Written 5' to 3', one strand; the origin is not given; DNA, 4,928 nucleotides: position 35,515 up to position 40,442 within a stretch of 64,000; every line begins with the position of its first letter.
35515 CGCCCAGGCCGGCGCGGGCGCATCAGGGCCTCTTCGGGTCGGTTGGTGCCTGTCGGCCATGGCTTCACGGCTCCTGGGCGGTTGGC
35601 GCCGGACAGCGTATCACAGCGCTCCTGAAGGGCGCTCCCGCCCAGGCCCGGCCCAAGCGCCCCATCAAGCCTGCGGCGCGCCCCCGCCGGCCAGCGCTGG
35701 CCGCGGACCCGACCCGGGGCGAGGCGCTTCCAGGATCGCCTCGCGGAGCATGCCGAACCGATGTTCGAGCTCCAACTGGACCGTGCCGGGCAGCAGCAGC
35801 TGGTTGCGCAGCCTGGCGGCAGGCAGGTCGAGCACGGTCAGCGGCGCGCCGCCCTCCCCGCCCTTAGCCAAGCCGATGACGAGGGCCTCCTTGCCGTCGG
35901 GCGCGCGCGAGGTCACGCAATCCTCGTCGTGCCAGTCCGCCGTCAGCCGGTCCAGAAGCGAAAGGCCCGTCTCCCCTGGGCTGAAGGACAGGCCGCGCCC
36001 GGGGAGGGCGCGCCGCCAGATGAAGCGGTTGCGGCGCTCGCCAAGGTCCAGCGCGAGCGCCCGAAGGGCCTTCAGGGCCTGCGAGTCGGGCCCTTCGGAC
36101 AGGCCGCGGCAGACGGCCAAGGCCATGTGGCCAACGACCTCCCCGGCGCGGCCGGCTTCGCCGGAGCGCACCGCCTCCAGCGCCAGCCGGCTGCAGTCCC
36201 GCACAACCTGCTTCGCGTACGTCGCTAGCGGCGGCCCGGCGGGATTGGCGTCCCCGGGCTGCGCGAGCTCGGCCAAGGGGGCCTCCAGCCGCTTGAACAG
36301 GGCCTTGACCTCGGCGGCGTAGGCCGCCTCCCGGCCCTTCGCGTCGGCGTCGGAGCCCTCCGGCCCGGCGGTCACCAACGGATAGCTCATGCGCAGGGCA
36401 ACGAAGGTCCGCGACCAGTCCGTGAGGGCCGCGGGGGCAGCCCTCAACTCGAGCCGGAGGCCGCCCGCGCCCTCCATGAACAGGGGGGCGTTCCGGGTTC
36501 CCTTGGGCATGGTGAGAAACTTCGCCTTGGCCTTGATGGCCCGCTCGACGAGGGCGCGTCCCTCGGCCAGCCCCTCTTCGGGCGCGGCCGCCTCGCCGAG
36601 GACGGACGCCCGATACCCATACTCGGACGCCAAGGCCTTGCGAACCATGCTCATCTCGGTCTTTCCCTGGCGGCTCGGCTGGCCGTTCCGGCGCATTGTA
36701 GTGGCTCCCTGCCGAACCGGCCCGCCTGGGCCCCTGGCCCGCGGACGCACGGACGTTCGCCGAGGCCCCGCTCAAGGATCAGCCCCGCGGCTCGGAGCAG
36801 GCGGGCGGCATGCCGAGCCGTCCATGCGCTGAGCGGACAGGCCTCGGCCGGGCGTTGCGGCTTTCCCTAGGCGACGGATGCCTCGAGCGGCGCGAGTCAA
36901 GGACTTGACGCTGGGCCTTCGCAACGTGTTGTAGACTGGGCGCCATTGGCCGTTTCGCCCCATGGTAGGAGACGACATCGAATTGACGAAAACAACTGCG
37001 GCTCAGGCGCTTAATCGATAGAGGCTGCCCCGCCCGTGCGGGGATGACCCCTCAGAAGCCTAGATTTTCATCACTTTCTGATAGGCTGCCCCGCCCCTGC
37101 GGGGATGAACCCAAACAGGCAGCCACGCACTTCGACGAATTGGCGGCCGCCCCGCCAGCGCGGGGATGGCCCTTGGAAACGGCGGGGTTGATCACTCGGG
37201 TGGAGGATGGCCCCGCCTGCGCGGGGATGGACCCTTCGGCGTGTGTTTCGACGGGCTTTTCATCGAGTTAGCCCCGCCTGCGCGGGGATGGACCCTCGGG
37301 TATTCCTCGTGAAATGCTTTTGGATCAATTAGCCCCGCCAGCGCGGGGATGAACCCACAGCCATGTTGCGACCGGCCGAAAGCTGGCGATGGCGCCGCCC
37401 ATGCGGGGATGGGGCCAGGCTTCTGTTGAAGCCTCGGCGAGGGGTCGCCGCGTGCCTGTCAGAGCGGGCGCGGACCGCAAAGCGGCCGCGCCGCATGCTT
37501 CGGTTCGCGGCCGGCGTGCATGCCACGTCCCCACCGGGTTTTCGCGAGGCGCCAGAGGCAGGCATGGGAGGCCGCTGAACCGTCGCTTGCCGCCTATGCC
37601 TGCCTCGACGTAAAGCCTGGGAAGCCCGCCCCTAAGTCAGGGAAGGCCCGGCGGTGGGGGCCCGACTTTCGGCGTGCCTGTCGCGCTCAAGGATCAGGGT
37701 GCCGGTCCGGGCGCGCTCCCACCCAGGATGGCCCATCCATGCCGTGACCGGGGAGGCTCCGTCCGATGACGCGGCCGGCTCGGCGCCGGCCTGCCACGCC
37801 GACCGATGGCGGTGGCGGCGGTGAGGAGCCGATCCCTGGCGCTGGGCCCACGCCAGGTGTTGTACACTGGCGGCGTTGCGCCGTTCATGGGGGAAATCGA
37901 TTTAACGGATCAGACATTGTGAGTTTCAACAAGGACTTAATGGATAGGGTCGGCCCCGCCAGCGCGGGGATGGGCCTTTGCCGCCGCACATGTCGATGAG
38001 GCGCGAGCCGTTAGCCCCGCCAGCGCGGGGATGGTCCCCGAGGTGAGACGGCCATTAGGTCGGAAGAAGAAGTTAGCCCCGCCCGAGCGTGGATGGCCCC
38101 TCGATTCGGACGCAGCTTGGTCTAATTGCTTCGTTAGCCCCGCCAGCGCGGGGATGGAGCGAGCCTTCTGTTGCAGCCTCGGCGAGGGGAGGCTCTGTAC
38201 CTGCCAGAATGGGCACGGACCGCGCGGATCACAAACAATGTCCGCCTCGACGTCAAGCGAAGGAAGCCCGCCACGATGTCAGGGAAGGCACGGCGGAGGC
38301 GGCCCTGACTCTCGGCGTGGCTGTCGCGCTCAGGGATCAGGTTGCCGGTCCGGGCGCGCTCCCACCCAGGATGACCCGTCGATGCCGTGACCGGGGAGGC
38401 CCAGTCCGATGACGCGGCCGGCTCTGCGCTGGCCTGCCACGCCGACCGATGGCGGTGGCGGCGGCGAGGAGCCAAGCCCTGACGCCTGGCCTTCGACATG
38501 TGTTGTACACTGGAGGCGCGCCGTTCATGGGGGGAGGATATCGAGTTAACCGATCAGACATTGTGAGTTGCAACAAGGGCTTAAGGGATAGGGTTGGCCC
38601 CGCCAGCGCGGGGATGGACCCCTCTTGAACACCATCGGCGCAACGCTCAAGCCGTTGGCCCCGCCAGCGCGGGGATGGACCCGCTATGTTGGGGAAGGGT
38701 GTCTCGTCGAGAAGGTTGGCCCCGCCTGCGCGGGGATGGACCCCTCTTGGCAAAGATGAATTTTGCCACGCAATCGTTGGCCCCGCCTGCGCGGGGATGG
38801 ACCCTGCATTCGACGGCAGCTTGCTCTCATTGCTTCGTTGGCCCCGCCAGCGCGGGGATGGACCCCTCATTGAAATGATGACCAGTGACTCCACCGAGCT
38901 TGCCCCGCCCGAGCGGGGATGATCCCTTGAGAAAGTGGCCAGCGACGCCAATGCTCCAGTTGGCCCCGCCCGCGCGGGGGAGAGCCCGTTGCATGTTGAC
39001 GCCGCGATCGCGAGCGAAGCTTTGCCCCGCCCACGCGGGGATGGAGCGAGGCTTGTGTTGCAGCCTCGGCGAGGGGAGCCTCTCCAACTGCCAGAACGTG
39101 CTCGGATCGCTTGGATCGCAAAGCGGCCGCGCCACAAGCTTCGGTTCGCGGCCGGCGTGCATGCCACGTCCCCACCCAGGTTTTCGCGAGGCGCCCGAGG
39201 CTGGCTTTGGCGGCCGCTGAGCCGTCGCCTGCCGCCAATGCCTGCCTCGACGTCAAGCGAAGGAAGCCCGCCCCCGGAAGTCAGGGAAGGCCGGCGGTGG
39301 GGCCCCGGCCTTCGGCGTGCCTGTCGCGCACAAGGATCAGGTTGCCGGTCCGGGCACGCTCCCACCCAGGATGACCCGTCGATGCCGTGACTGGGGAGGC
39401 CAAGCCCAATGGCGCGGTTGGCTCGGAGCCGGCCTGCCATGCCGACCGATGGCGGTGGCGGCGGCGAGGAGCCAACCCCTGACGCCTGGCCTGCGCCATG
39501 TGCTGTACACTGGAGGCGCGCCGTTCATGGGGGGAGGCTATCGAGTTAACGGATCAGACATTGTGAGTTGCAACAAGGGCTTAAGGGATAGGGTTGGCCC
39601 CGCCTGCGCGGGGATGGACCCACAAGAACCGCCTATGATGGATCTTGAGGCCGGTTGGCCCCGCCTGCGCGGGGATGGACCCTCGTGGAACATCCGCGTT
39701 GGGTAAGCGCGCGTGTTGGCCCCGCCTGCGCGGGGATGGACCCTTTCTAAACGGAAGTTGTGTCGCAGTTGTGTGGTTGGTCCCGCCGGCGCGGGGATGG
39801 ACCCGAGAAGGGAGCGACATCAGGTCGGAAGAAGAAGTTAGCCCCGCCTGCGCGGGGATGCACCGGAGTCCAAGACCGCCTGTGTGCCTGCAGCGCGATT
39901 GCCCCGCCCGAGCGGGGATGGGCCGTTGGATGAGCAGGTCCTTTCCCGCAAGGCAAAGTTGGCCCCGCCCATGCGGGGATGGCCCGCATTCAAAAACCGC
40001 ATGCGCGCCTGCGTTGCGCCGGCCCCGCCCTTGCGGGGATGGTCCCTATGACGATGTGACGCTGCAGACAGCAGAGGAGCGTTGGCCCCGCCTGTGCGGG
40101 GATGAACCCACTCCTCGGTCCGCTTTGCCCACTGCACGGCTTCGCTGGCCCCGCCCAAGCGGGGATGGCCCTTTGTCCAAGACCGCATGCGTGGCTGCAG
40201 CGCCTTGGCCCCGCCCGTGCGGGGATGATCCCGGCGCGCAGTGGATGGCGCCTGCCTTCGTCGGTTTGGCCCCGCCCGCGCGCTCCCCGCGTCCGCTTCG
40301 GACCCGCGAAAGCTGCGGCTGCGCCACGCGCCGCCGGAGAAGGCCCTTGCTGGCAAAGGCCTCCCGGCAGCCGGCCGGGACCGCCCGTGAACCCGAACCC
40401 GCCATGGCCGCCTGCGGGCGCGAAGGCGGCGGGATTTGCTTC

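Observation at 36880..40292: Four tandem leader-array modules of I-E-type 29-bp repeats, created by repeated duplication of the leader plus upstream region, with no I-E cas genes nearby.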

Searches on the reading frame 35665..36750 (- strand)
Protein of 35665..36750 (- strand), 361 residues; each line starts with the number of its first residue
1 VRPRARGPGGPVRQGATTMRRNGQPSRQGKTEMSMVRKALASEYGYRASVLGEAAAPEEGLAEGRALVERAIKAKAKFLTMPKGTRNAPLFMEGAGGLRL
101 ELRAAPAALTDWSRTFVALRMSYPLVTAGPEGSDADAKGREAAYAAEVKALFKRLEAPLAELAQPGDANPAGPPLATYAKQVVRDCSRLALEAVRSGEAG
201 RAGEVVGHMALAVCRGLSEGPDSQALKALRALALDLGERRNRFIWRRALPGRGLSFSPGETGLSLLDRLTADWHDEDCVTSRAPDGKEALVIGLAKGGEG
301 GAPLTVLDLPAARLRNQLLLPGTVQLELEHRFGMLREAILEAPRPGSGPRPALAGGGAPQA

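Call 5: search_protein_families(library=ncbifam, proteins=[window:35665-36750:-])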
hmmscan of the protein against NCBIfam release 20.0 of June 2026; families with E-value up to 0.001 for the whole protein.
window:35665-36750:- (361 aa): 0 families

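Call 15: search_protein_families(library=pfam, proteins=[window:35665-36750:-], max_evalue=0.01)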
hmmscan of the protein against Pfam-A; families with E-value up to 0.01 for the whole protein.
window:35665-36750:- (361 aa): 0 families

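Call 58: find_encoding_contigs(protein=window:35668-36696:-, flank=10000, max_places=8)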
Protein window:35668-36696:- (343 aa): no gene with exactly this product is on record in the collection.

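Call 59: find_homologous_proteins(query=window:35668-36696:-, max_evalue=0.001)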
Query window:35668-36696:- (343 aa): 1 proteins with E <= 0.001 among 8000 candidates.
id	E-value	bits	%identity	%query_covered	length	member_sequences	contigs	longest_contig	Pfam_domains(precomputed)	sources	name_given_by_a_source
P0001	2.4e-139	482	100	68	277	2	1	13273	-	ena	-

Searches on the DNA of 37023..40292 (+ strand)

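Call 42: search_dna_similar(query=window:37023-40292:+, collection=phages, mode=distant, max_evalue=5, max_rows=30)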
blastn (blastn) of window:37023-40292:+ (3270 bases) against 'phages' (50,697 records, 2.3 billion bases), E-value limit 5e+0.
Records with a match: 184; places in all: 188; records where one place covers at least 80% of the query: 0.
Best place of each record, by identity: >=99% 5; 95-99% 2; 90-95% 1; 80-90% 15; 60-80% 161.
By first word of the organism name: Salinibacter 160; Gordonia 12; Vibrio 5; Synechococcus 2; Bacteriophage 2; Arthrobacter 2; Saccharomonospora 1.
By host as written in the record: Salinibacter ruber M8 160; - 8; Gordonia terrae 3612 8; Gordonia terrae CAG3 4; Arthrobacter globiformis NRRL B-2979 SEA 2; Saccharomonospora sp. 1; Vibrio crassostreae 1.
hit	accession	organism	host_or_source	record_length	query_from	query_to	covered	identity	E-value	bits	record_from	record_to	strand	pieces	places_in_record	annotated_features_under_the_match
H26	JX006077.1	Saccharomonospora phage PIS 136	Saccharomonospora sp.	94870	66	146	2%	71.6%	1e+0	44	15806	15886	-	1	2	none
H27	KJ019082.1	Synechococcus phage ACG-2014i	-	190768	1420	2444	2%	96.0%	4e+0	84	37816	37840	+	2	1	virion structural protein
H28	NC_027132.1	Synechococcus phage ACG-2014i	-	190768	1420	2444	2%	96.0%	4e+0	84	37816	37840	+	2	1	virion structural protein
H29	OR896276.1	Salinibacter phage 4_13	Salinibacter ruber M8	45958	1680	1727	1%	79.6%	4e+0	41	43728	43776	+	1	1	4_13_61: hypothetical protein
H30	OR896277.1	Salinibacter phage 4_14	Salinibacter ruber M8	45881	1680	1727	1%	79.6%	4e+0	41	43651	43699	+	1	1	4_14_61: hypothetical protein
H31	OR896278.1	Salinibacter phage 4_15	Salinibacter ruber M8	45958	1680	1727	1%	79.6%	4e+0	41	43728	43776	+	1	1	4_15_61: hypothetical protein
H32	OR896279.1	Salinibacter phage 4_16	Salinibacter ruber M8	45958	1680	1727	1%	79.6%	4e+0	41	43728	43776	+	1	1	4_16_61: hypothetical protein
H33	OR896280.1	Salinibacter phage 4_17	Salinibacter ruber M8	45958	1680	1727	1%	79.6%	4e+0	41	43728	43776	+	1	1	4_17_61: hypothetical protein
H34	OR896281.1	Salinibacter phage 4_18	Salinibacter ruber M8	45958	1680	1727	1%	79.6%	4e+0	41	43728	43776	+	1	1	4_18_61: hypothetical protein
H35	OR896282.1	Salinibacter phage 4_19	Salinibacter ruber M8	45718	1680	1727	1%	79.6%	4e+0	41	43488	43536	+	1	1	4_19_61: hypothetical protein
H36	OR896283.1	Salinibacter phage 4_1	Salinibacter ruber M8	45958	1680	1727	1%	79.6%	4e+0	41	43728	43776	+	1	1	4_1_61: hypothetical protein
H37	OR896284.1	Salinibacter phage 4_20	Salinibacter ruber M8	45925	1680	1727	1%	79.6%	4e+0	41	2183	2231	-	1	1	4_20_2: hypothetical protein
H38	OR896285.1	Salinibacter phage 4_21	Salinibacter ruber M8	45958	1680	1727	1%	79.6%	4e+0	41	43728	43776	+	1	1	4_21_61: hypothetical protein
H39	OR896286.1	Salinibacter phage 4_22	Salinibacter ruber M8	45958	1680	1727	1%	79.6%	4e+0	41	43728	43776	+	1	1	4_22_61: hypothetical protein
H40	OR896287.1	Salinibacter phage 4_2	Salinibacter ruber M8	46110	1680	1727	1%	79.6%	4e+0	41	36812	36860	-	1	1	4_2_51: hypothetical protein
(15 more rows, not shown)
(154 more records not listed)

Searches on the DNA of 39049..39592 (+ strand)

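Call 32: search_dna_similar(query=window:39049-39592:+, collection=plasmids, mode=distant, max_evalue=0.01, max_rows=15)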
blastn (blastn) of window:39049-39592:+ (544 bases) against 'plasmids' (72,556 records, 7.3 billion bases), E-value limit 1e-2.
No match.

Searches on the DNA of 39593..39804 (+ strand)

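Call 33: search_dna_similar(query=window:39593-39804:+, collection=plasmids, mode=distant, max_evalue=1, max_rows=25)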
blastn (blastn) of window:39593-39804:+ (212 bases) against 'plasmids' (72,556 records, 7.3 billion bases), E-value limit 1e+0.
Records with a match: 40; places in all: 81; records where one place covers at least 80% of the query: 1.
Best place of each record, by identity: >=99% 1; 95-99% 1; 90-95% 3; 80-90% 2; 60-80% 33.
By first word of the organism name: Streptomyces 27; Roseomonas 5; Bosea 1; Embleya 1; Haematobacter 1; Acidiphilium 1; Ideonella 1; Thermus 1; Sphingomonas 1; Kitasatospora 1.
By predicted mobility (MOB-suite, as given by PLSDB): non-mobilizable 30; mobilizable 9; conjugative 1.
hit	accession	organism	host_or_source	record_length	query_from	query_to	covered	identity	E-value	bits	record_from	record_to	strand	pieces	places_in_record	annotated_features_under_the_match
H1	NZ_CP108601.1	Streptomyces sp. NBC_01176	-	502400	6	212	98%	66.4%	5e-2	46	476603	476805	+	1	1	none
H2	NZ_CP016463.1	Bosea sp. RAC05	Microbial isolate,Algal phycosphere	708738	6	151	69%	73.1%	5e-2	90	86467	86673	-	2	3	none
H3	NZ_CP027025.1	Streptomyces sp. WAC00288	Culture,soil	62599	6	151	69%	72.6%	5e-2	89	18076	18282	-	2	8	none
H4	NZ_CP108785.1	Embleya sp. NBC_00888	-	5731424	6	151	69%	72.5%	6e-1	83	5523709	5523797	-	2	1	none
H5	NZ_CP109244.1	Streptomyces albidoflavus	-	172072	1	146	69%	72.4%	1e-2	91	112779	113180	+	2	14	none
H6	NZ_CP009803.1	Streptomyces sp. FR-008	Protoplast breeding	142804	1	152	72%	69.0%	2e-1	44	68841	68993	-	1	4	none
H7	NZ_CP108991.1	Streptomyces sp. NBC_00715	-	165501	6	151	69%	70.0%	4e-3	49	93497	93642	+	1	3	none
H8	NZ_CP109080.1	Streptomyces sp. NBC_01795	-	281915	6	152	69%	68.8%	2e-1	44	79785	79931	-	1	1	none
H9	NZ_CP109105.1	Streptomyces sp. NBC_01775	-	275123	6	152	69%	68.8%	2e-1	44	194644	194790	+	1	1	none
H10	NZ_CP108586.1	Streptomyces sp. NBC_01186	-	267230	6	152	69%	68.8%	2e-1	44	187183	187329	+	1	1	none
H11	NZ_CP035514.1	Haematobacter massiliensis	single cell,human skin swab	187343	6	150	68%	69.1%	2e-1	43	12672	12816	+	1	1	none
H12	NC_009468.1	Acidiphilium cryptum JF-5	-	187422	67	211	68%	68.9%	1e-3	50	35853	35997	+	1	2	none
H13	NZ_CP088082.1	Ideonella dechloratans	Cell culture,Activated sludge, ...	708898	6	150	68%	68.9%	6e-1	41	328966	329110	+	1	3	none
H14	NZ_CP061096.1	Roseomonas marmotae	Marmota himalayana,pure culture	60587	6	150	68%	68.9%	6e-1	41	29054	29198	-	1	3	none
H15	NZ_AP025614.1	Thermus thermophilus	-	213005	6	150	68%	66.2%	5e-2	46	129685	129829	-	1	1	none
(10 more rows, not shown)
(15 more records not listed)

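Call 34: get_annotated_region(hit=H12, flank=12000)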
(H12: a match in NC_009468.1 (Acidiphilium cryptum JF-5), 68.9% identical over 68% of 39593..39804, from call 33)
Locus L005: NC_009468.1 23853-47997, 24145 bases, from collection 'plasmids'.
description: Acidiphilium cryptum JF-5 plasmid pACRY02, complete sequence
organism: Acidiphilium cryptum JF-5 (NCBI taxid 349163)
taxonomy: Bacteria; Pseudomonadota; Alphaproteobacteria; Rhodospirillales; Acetobacteraceae; Acidiphilium; Acidiphilium cryptum; Acidiphilium cryptum JF-5
host: -; source: -; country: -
typing (MOB-suite, as given by PLSDB): non-mobilizable; replicon rep_cluster_1239; mating-pair formation MPF_I
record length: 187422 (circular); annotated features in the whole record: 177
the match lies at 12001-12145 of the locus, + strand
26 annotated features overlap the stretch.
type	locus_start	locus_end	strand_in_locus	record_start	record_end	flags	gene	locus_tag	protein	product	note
CDS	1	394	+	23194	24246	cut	-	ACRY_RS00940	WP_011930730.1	nitronate monooxygenase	-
CDS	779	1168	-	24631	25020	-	-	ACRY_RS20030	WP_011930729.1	hypothetical protein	-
CDS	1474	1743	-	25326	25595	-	-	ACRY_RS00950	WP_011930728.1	hypothetical protein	-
CDS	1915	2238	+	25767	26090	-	-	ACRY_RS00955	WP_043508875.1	hypothetical protein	-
CDS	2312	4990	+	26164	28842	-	-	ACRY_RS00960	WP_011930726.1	CRISPR-associated helicase/endonuclease Cas3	-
CDS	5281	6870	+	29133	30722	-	casA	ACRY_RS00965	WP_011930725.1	type I-E CRISPR-associated protein Cse1/CasA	GO:0043571 - maintenance of CRISPR repeat elements [Evidence IEA]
CDS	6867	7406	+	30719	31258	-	casB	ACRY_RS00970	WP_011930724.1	type I-E CRISPR-associated protein Cse2/CasB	GO:0043571 - maintenance of CRISPR repeat elements [Evidence IEA]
CDS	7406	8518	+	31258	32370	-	cas7e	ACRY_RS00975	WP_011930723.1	type I-E CRISPR-associated protein Cas7/Cse4/CasC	GO:0043571 - maintenance of CRISPR repeat elements [Evidence IEA]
CDS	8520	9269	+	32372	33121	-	cas5e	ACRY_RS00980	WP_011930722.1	type I-E CRISPR-associated protein Cas5/CasD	GO:0043571 - maintenance of CRISPR repeat elements [Evidence IEA]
CDS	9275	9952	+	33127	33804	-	cas6e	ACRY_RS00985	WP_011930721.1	type I-E CRISPR-associated protein Cas6/Cse3/CasE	GO:0043571 - maintenance of CRISPR repeat elements [Evidence IEA]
CDS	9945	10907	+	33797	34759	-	cas1e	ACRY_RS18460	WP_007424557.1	type I-E CRISPR-associated endonuclease Cas1e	GO:0051607 - defense response to virus [Evidence IEA]; GO:0043571 - maintenance of CRISPR repeat elements [Evidence IEA]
CDS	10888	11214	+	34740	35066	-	cas2e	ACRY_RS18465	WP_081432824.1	type I-E CRISPR-associated endoribonuclease Cas2e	GO:0043571 - maintenance of CRISPR repeat elements [Evidence IEA]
CDS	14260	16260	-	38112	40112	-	-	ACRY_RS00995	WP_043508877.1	replication initiation protein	-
CDS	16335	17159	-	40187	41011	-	-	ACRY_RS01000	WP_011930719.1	hypothetical protein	-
CDS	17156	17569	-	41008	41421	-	-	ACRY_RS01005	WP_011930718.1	hypothetical protein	-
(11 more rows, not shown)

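Call 35: get_annotated_region(hit=H2, flank=12000)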
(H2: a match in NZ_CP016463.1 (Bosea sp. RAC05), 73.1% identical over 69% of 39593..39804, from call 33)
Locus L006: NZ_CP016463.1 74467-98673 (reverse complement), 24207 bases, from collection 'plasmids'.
description: Bosea sp. RAC05 plasmid pBSY19_1, complete sequence
organism: Bosea sp. RAC05 (NCBI taxid 1842539)
taxonomy: Bacteria; Pseudomonadota; Alphaproteobacteria; Hyphomicrobiales; Boseaceae; Bosea; Bosea sp. RAC05
host: -; source: Microbial isolate,Algal phycosphere; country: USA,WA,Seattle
typing (MOB-suite, as given by PLSDB): non-mobilizable
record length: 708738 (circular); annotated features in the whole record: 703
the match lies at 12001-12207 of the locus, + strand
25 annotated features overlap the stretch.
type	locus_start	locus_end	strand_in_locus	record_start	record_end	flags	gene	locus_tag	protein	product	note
CDS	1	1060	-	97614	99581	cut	-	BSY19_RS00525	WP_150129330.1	hypothetical protein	-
CDS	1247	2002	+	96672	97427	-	-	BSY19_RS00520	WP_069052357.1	hypothetical protein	-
CDS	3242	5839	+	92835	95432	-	-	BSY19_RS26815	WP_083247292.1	CRISPR-associated helicase/endonuclease Cas3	-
CDS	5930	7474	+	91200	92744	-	-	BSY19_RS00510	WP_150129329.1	type I-E CRISPR-associated protein Cse1/CasA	-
CDS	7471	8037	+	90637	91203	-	-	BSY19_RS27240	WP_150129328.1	hypothetical protein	-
CDS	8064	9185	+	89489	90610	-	cas7e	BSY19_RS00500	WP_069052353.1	type I-E CRISPR-associated protein Cas7/Cse4/CasC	GO:0043571 - maintenance of CRISPR repeat elements [Evidence IEA]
CDS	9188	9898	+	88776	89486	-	cas5e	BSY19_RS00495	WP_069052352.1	type I-E CRISPR-associated protein Cas5/CasD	GO:0043571 - maintenance of CRISPR repeat elements [Evidence IEA]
CDS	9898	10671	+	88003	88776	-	-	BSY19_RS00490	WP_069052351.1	type I-E CRISPR-associated protein Cas6/Cse3/CasE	-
CDS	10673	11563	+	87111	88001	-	cas1e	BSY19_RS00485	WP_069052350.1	type I-E CRISPR-associated endonuclease Cas1e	GO:0051607 - defense response to virus [Evidence IEA]; GO:0043571 - maintenance of CRISPR repeat elements [Evidence IEA]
CDS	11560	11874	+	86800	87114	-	cas2e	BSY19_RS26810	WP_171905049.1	type I-E CRISPR-associated endoribonuclease Cas2e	GO:0043571 - maintenance of CRISPR repeat elements [Evidence IEA]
CDS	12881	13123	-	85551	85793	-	-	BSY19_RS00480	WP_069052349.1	hypothetical protein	-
CDS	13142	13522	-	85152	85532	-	-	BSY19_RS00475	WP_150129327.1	hypothetical protein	-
CDS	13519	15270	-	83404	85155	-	-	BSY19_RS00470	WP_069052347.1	DEAD/DEAH box helicase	-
CDS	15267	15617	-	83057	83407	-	-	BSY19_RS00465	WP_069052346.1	hypothetical protein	-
CDS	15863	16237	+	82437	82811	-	-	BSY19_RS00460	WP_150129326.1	hypothetical protein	-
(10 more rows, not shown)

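Call 81: get_annotated_region(hit=H5, flank=15000)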
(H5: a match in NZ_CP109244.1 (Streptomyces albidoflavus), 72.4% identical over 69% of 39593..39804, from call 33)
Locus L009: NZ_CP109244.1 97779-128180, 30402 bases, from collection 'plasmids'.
description: Streptomyces albidoflavus strain NBC 01661 plasmid unnamed1, complete sequence
organism: Streptomyces albidoflavus (NCBI taxid 1886)
taxonomy: Bacteria; Actinomycetota; Actinomycetes; Kitasatosporales; Streptomycetaceae; Streptomyces; Streptomyces albidoflavus
host: -; source: -; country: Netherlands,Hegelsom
typing (MOB-suite, as given by PLSDB): non-mobilizable; replicon rep_cluster_43
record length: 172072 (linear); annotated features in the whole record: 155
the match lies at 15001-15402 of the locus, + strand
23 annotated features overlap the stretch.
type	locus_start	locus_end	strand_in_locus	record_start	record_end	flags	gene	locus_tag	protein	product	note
CDS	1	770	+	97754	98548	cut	-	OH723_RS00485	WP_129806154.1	STM4013/SEN3800 family hydrolase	-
CDS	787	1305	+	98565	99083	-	-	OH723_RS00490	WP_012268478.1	NUDIX hydrolase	-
CDS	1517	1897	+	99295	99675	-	-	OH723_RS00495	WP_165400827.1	lasso peptide biosynthesis B2 protein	-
CDS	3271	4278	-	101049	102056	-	-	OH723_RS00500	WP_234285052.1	hypothetical protein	-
CDS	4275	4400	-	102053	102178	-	-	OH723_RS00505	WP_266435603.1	hypothetical protein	-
CDS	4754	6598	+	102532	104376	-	-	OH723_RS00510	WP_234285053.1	DNA/RNA helicase domain-containing protein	-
CDS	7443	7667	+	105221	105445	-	-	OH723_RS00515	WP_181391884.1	hypothetical protein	-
CDS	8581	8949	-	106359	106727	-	-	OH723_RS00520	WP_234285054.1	DUF6233 domain-containing protein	-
CDS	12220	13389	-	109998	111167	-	-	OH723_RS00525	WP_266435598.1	helix-turn-helix domain-containing protein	-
CDS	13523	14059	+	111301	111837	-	-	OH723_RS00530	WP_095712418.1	flavoprotein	-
CDS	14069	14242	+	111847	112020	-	-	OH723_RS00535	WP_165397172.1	hypothetical protein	-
CDS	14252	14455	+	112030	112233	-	-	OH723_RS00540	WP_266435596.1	hypothetical protein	-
CDS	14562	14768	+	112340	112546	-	-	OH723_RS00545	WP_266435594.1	lasso peptide biosynthesis protein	-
CDS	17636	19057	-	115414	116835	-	-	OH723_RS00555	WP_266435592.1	transcriptional regulator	-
CDS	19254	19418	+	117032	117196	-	-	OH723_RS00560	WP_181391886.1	hypothetical protein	-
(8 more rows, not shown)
